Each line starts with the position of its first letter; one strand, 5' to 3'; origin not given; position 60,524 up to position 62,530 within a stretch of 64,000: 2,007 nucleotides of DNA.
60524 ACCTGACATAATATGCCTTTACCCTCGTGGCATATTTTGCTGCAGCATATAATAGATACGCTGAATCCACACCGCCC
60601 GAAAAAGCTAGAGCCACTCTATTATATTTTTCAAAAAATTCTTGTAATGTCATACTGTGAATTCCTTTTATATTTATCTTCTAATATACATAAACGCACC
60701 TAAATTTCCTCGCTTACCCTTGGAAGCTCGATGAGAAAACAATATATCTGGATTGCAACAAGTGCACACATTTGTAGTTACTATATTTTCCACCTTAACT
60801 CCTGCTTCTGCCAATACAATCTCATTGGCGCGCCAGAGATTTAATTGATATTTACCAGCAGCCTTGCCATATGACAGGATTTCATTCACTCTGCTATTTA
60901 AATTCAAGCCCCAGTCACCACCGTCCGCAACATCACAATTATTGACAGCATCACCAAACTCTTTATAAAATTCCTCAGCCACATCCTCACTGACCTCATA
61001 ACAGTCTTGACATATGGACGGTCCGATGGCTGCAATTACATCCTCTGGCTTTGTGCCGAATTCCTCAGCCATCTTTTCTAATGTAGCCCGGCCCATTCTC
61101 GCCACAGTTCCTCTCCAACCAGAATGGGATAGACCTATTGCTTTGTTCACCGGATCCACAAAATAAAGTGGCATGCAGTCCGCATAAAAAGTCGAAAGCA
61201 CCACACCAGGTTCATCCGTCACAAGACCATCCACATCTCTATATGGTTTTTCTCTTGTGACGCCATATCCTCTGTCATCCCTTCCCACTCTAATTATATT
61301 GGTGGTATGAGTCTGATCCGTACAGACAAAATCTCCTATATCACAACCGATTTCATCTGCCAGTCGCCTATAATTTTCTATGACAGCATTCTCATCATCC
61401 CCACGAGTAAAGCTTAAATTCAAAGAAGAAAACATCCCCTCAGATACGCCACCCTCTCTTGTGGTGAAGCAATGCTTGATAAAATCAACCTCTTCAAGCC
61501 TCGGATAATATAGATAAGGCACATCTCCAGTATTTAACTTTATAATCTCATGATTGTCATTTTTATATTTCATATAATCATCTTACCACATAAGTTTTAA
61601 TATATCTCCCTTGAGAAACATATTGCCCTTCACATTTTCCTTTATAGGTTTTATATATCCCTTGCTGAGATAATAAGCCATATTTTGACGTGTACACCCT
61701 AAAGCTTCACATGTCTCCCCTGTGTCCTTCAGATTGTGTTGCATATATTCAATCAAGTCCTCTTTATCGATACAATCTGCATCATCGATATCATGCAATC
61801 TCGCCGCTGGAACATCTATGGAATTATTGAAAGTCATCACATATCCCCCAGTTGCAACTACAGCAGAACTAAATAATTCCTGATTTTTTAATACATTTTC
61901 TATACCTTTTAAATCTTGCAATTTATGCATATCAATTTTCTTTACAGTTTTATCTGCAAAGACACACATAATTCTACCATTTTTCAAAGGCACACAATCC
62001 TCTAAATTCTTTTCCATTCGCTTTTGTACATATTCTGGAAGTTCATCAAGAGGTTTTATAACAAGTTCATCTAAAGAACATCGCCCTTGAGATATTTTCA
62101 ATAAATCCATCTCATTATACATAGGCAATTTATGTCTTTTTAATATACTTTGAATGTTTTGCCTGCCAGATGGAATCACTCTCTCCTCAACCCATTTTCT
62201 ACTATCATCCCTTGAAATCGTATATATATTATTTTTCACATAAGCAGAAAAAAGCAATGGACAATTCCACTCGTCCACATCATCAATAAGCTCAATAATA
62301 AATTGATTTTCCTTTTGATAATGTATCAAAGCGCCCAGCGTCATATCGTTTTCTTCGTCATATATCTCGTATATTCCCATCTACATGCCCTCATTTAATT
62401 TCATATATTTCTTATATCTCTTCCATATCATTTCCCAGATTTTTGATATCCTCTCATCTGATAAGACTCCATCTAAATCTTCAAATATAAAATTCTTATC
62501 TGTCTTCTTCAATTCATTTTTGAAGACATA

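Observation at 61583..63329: Candidate split HipA-type kinase module with reversed gene order and a fused HipS-like/HTH partner, under a doubly operated consensus promoter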

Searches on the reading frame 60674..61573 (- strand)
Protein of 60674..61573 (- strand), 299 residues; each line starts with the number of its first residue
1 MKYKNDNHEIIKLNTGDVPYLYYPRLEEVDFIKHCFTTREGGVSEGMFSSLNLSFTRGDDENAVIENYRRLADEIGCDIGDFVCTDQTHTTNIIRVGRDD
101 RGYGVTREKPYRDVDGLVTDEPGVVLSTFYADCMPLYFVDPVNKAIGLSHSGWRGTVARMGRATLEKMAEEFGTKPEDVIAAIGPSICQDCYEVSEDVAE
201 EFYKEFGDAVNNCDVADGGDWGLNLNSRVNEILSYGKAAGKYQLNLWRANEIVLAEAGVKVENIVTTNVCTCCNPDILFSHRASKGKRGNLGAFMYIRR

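Call 3: search_protein_families(library=pfam, proteins=[window:60674-61573:-], max_evalue=1)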
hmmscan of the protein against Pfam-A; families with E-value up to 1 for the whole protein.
window:60674-61573:- (299 aa): 2 families
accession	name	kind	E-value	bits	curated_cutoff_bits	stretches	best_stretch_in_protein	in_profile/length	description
PF02578.20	Cu-oxidase_4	-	1.3e-83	280.5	22.9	1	37-295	1-237/238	Multi-copper polyphenol oxidoreductase laccase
PF13443.12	HTH_26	-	0.025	15.2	22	1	153-181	31-59/63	Cro/C1-type HTH DNA-binding domain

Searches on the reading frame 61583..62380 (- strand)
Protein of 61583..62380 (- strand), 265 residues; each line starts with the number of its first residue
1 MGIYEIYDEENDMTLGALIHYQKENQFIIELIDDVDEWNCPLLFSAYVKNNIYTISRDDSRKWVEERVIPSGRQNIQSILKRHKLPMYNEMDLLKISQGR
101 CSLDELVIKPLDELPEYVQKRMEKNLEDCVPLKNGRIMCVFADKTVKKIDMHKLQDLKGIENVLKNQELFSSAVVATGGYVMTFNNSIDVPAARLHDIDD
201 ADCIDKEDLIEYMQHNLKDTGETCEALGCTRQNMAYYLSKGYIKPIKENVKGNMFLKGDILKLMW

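Call 3: search_protein_families(library=pfam, proteins=[window:61583-62380:-], max_evalue=1)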
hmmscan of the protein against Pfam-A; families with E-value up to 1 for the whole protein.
window:61583-62380:- (265 aa): 2 families
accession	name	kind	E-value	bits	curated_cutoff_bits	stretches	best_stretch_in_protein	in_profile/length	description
PF12728.13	HTH_17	-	0.0032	18.1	27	1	220-264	4-47/51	Helix-turn-helix domain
PF13411.12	MerR_1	-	0.16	12.5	21.6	1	221-253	4-35/69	MerR HTH family regulatory protein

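Call 4: search_protein_families(library=ncbifam, proteins=[window:61583-62380:-], max_evalue=1)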
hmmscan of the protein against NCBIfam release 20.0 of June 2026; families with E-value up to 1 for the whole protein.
window:61583-62380:- (265 aa): 0 families

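Call 5: search_protein_families(library=padloc, proteins=[window:61583-62380:-], max_evalue=1)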
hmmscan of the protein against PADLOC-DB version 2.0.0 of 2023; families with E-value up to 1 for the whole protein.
window:61583-62380:- (265 aa): 3 families
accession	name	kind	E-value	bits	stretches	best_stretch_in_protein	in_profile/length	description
PDLC04349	PDC-M03B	-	6.5e-05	20.7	1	67-112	75-121/232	-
PDLC04133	mad1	-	0.0015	16.7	1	221-263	9-50/60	mads_1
PDLC04352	PDC-M03B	-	0.0036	14.9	1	65-110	77-124/250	-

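Call 7: find_homologous_proteins(query=window:61583-62380:-)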
Query window:61583-62380:- (265 aa): 173 proteins with E <= 0.001 among 507 candidates; the best 120 are listed.
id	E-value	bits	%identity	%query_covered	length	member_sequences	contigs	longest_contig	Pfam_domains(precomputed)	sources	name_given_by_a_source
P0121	4.0e-176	602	100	100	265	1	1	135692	-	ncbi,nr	ncbi:MAG: hypothetical protein K6B67_01030 [Lachnospiraceae bacterium]|nr:hypothetical protein [Lach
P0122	6.4e-89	316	52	100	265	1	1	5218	-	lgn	-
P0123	8.5e-88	312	53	100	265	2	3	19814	-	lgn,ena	-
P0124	5.5e-87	310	52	100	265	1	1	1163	-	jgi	-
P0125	9.2e-87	309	52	100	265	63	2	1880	-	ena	-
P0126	3.7e-86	307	52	100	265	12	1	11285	-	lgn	-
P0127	4.2e-86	307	50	100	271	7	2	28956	-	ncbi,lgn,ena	-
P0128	6.4e-86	306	52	100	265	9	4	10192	-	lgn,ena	-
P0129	7.4e-86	306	51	100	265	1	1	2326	-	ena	-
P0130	1.3e-85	305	50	100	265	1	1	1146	-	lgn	-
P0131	3.2e-85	304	52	100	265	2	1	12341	-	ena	-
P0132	3.8e-85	304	50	100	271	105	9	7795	-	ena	-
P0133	1.2e-84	302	51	100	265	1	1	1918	-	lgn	-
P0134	1.5e-84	302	51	100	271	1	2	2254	-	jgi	jgi:hypothetical protein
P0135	2.9e-84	301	51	100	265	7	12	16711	-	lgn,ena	-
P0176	2.8e-78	281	47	100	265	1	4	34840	-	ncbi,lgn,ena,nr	ncbi:MAG: DUF2442 domain-containing protein [Butyrivibrio sp.]|nr:DUF2442 domain-containing protein 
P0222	4.8e-68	248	46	100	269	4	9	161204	-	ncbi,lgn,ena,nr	ncbi:MAG: hypothetical protein IJO97_06800 [Lachnospiraceae bacterium]|nr:hypothetical protein [Lach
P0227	8.0e-67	244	43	100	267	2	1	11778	PF10387.15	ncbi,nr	ncbi:MAG: DUF2442 domain-containing protein [Lachnospiraceae bacterium]|nr:DUF2442 domain-containing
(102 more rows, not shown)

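Call 13: search_solved_structures(query=A1, max_evalue=10, show_alignments=3)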
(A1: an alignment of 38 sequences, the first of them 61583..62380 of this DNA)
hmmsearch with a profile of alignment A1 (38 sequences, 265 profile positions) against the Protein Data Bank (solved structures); distinct sequences matched with E-value up to 10: 0.

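Call 20: predict_structure(alignment_id=A1)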
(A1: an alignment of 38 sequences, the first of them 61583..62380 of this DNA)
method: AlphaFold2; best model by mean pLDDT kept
length: 265 residues; sequences in the alignment: 38
mean_pLDDT: 89.6   pTM: 0.83
mean pLDDT of the five models: 89.6, 89.2, 88.3, 88.1, 88.1
residues with pLDDT >= 90: 167; 70-90: 91; 50-70: 6; < 50: 1
segments of 3 or more residues with pLDDT < 50: none
pLDDT, mean of each block of 10 residues (from residue 1): 94 95 91 91 92 94 82 70 86 87 88 95 94 92 93 92 94 93 94 90 86 90 89 89 88 86 81
secondary structure, 60 per line:
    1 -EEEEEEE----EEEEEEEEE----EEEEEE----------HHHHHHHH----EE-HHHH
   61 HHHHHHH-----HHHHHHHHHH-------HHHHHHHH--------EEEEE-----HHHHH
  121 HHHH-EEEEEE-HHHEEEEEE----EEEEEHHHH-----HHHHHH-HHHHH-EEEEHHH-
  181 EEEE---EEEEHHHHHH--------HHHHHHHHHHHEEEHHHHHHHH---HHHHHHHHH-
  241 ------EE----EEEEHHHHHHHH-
elements in order: E2-8 E13-21 E26-31 H42-49 H57-67 H73-82 H90-97 E106-110 H116-124 E126-131 E136-141 E146-150 H151-154 H160-165 H167-171 E173-176 E181-184 E188-191 H192-197 H206-216 E217-219 H220-227 H231-239 E253-256 H257-264

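Call 25: fold_search(model_id=the predicted structure, library=pdb)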
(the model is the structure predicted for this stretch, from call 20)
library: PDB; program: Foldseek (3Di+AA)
matches with E <= 10: 440; with E <= 0.001: 0
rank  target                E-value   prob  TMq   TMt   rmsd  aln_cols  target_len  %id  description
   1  2auw_A                4.1e-03  1.00  0.24  0.40  14.6       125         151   19  Crystal Structure of Putative DNA Binding Protein NE0471 from Nitrosomonas europaea ATCC 19718 (released 2005-10-11)
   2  2auw_B                7.7e-03  0.99  0.22  0.35  14.7       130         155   20  Crystal Structure of Putative DNA Binding Protein NE0471 from Nitrosomonas europaea ATCC 19718 (released 2005-10-11)
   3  4pu4_B                4.3e-02  0.97  0.31  0.20  19.0       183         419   13  Shewanella oneidensis MR-1 Toxin Antitoxin System HipA, HipB and its operator DNA complex (space group P21) (released 2014-08-06)
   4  4pu4_A                4.6e-02  0.96  0.29  0.19  19.0       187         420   12  Shewanella oneidensis MR-1 Toxin Antitoxin System HipA, HipB and its operator DNA complex (space group P21) (released 2014-08-06)
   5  2wiu_C                5.1e-02  0.97  0.31  0.21  18.4       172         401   12  Mercury-modified bacterial persistence regulator hipBA (released 2009-07-28)
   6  3k8r_A                5.4e-02  1.00  0.23  0.66   2.0        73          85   10  Crystal structure of protein of unknown function (YP_427503.1) from Rhodospirillum rubrum ATCC 11170 at 2.75 A resolut (released 2009-10-27)
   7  3k8r_B                5.8e-02  1.00  0.23  0.67   2.1        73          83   10  Crystal structure of protein of unknown function (YP_427503.1) from Rhodospirillum rubrum ATCC 11170 at 2.75 A resolut (released 2009-10-27)
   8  5d90_B                1.4e-01  0.99  0.16  0.32   2.7        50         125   20  Crystal structure of HiNmlR, a MerR family regulator lacking the sensor domain, bound to promoter DNA (released 2016-06-29)
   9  5d90_A                1.7e-01  0.99  0.16  0.32   2.5        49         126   20  Crystal structure of HiNmlR, a MerR family regulator lacking the sensor domain, bound to promoter DNA (released 2016-06-29)
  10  3dnt_B                1.8e-01  0.91  0.28  0.18   5.9       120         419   20  structures of MDT proteins (released 2009-01-27)
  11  6pig_I                2.2e-01  1.00  0.15  0.12   2.8        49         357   24  V. cholerae TniQ-Cascade complex, closed conformation (released 2019-10-02)
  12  3ucs_B                2.4e-01  1.00  0.17  0.43   1.7        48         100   14  Crystal structure of the complex between CBPA J-domain and CBPM (released 2013-07-03)
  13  5i44_A                2.6e-01  0.99  0.17  0.58   2.2        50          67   16  Structure of RacA-DNA complex; P21 form (released 2016-05-04)
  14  6ama_B                2.7e-01  0.99  0.16  0.67   2.2        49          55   12  Structure of S. coelicolor/S. venezuelae BldC-smeA-ssfA complex to 3.09 Angstrom (released 2018-03-28)
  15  6lnd                  2.9e-01  1.00  0.17  0.12   2.1        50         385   24  Crystal structure of transposition protein TniQ (released 2020-02-19)
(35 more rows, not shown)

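Call 27: search_protein_families(library=pfam, alignment_id=A1, max_evalue=10)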
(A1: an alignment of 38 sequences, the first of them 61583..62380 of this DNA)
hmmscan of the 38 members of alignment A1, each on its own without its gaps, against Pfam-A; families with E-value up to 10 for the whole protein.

A. member 1, window:61583-62380:- (265 aa): 2 families
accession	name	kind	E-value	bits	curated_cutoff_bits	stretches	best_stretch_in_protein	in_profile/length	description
PF12728.13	HTH_17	-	0.0032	18.1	27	1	220-264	4-47/51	Helix-turn-helix domain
PF13411.12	MerR_1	-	0.16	12.5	21.6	1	221-253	4-35/69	MerR HTH family regulatory protein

B. families by the number of members that match (of 38 scanned): 17 families
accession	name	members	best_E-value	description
PF12728.13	HTH_17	31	4.4e-06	Helix-turn-helix domain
PF10387.14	DUF2442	6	1.5e-05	Protein of unknown function (DUF2442)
PF13411.12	MerR_1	6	0.00034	MerR HTH family regulatory protein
PF00376.29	MerR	6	0.01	MerR family regulatory protein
PF13338.12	AbiEi_4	5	0.0027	Transcriptional regulator, AbiEi antitoxin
PF04137.20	ERO1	4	0.014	Endoplasmic Reticulum Oxidoreductin 1 (ERO1)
PF10209.14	DUF2340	1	0.0049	Uncharacterized conserved protein (DUF2340)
PF12802.13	MarR_2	1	0.0094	MarR family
PF20330.3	DUF6625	1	0.02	Family of unknown function (DUF6625)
PF16230.10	DUF4889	1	0.03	Domain of unknown function (DUF4889)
PF17443.8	pXO2-72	1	0.034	Uncharacterized protein pXO2-72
PF08807.15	DUF1798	1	0.061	Bacterial domain of unknown function (DUF1798)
PF09067.16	EpoR_lig-bind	1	0.095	Erythropoietin receptor, ligand binding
PF11386.13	VERL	1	0.1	Vitelline envelope receptor for lysin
PF00878.24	CIMR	1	0.11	Cation-independent mannose-6-phosphate receptor repeat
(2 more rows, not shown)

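Call 97: search_protein_families(library=pfam, proteins=[P0227, P0176, P0222], max_evalue=1)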
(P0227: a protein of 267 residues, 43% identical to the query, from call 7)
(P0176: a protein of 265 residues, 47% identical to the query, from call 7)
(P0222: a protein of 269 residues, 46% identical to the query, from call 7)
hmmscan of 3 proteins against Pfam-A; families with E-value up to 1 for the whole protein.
P0227 (267 aa): 2 families
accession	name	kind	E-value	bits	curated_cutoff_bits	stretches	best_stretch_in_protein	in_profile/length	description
PF10387.14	DUF2442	-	1.5e-05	25.5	23.9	1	126-200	1-69/72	Protein of unknown function (DUF2442)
PF12728.13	HTH_17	-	0.00075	20.1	27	1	219-263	1-44/51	Helix-turn-helix domain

P0176 (265 aa): 4 families
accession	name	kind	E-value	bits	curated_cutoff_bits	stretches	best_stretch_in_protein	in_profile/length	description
PF13411.12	MerR_1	-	0.00034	21.1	21.6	1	223-257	6-39/69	MerR HTH family regulatory protein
PF00376.29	MerR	-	0.01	16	28.2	0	9-25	7-23/38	MerR family regulatory protein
PF10387.14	DUF2442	-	0.028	15.1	23.9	1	134-197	9-68/72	Protein of unknown function (DUF2442)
PF12728.13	HTH_17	-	0.17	12.6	27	1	224-259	8-41/51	Helix-turn-helix domain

P0222 (269 aa): 2 families
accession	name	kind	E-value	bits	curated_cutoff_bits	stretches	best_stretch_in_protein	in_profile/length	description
PF12728.13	HTH_17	-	0.03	15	27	1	226-268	7-48/51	Helix-turn-helix domain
PF13338.12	AbiEi_4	-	0.85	10.2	25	0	232-249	24-41/49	Transcriptional regulator, AbiEi antitoxin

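Call 103: fold_search(model_id=the predicted structure, library=viral)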
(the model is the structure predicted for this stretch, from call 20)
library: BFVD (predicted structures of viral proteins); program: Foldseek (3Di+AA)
matches with E <= 10: 1054; with E <= 0.001: 0
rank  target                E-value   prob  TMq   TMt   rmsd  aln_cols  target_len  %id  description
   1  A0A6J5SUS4            7.6e-03  1.00  0.17  0.21  11.6        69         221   23  COG2452 Predicted site-specific integrase-resolvase [uncultured Caudovirales phage]
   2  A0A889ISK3            2.1e-02  0.96  0.18  0.30  16.1       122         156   16  (no name in the UniProt tables at hand)
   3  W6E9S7                2.4e-02  1.00  0.18  0.54   4.7        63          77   19  Putative transcriptional regulator [Rhizobium phage vB_RglS_P106B]
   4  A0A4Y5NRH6            3.0e-02  0.33  0.13  0.21  13.9       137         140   12  (no name in the UniProt tables at hand)
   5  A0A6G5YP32            3.8e-02  1.00  0.17  0.55   8.6        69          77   16  (no name in the UniProt tables at hand)
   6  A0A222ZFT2            3.8e-02  0.99  0.18  0.42   6.6        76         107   17  MerR-like helix-turn-helix DNA binding domain protein [Arthrobacter phage Abidatro]
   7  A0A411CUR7            4.3e-02  1.00  0.17  0.40   1.9        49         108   20  (no name in the UniProt tables at hand)
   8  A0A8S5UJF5            4.3e-02  1.00  0.18  0.53  13.7        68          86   15  Helix-turn-helix domain protein [Siphoviridae sp. ctvph17]
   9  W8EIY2                4.5e-02  0.99  0.19  0.53   6.1        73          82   18  (no name in the UniProt tables at hand)
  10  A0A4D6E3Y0            4.8e-02  1.00  0.17  0.54   1.8        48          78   19  Excise [Gordonia phage EricDab]
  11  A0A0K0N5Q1            5.1e-02  1.00  0.18  0.71   2.4        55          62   16  Helix-turn-helix domain-containing protein [Gordonia phage GRU3]
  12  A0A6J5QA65            5.1e-02  1.00  0.17  0.55  11.4        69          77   23  Helix-turn-helix domain containing protein [uncultured Caudovirales phage]
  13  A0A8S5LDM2            5.7e-02  1.00  0.17  0.68   1.8        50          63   32  Helix-turn-helix domain protein [Siphoviridae sp. ctRlz6]
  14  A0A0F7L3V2            5.7e-02  1.00  0.18  0.67   2.0        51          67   20  Helix-turn-helix domain-containing protein [uncultured marine virus]
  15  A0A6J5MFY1            6.0e-02  1.00  0.18  0.77   2.4        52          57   21  Helix-turn-helix domain-containing protein [uncultured Caudovirales phage]
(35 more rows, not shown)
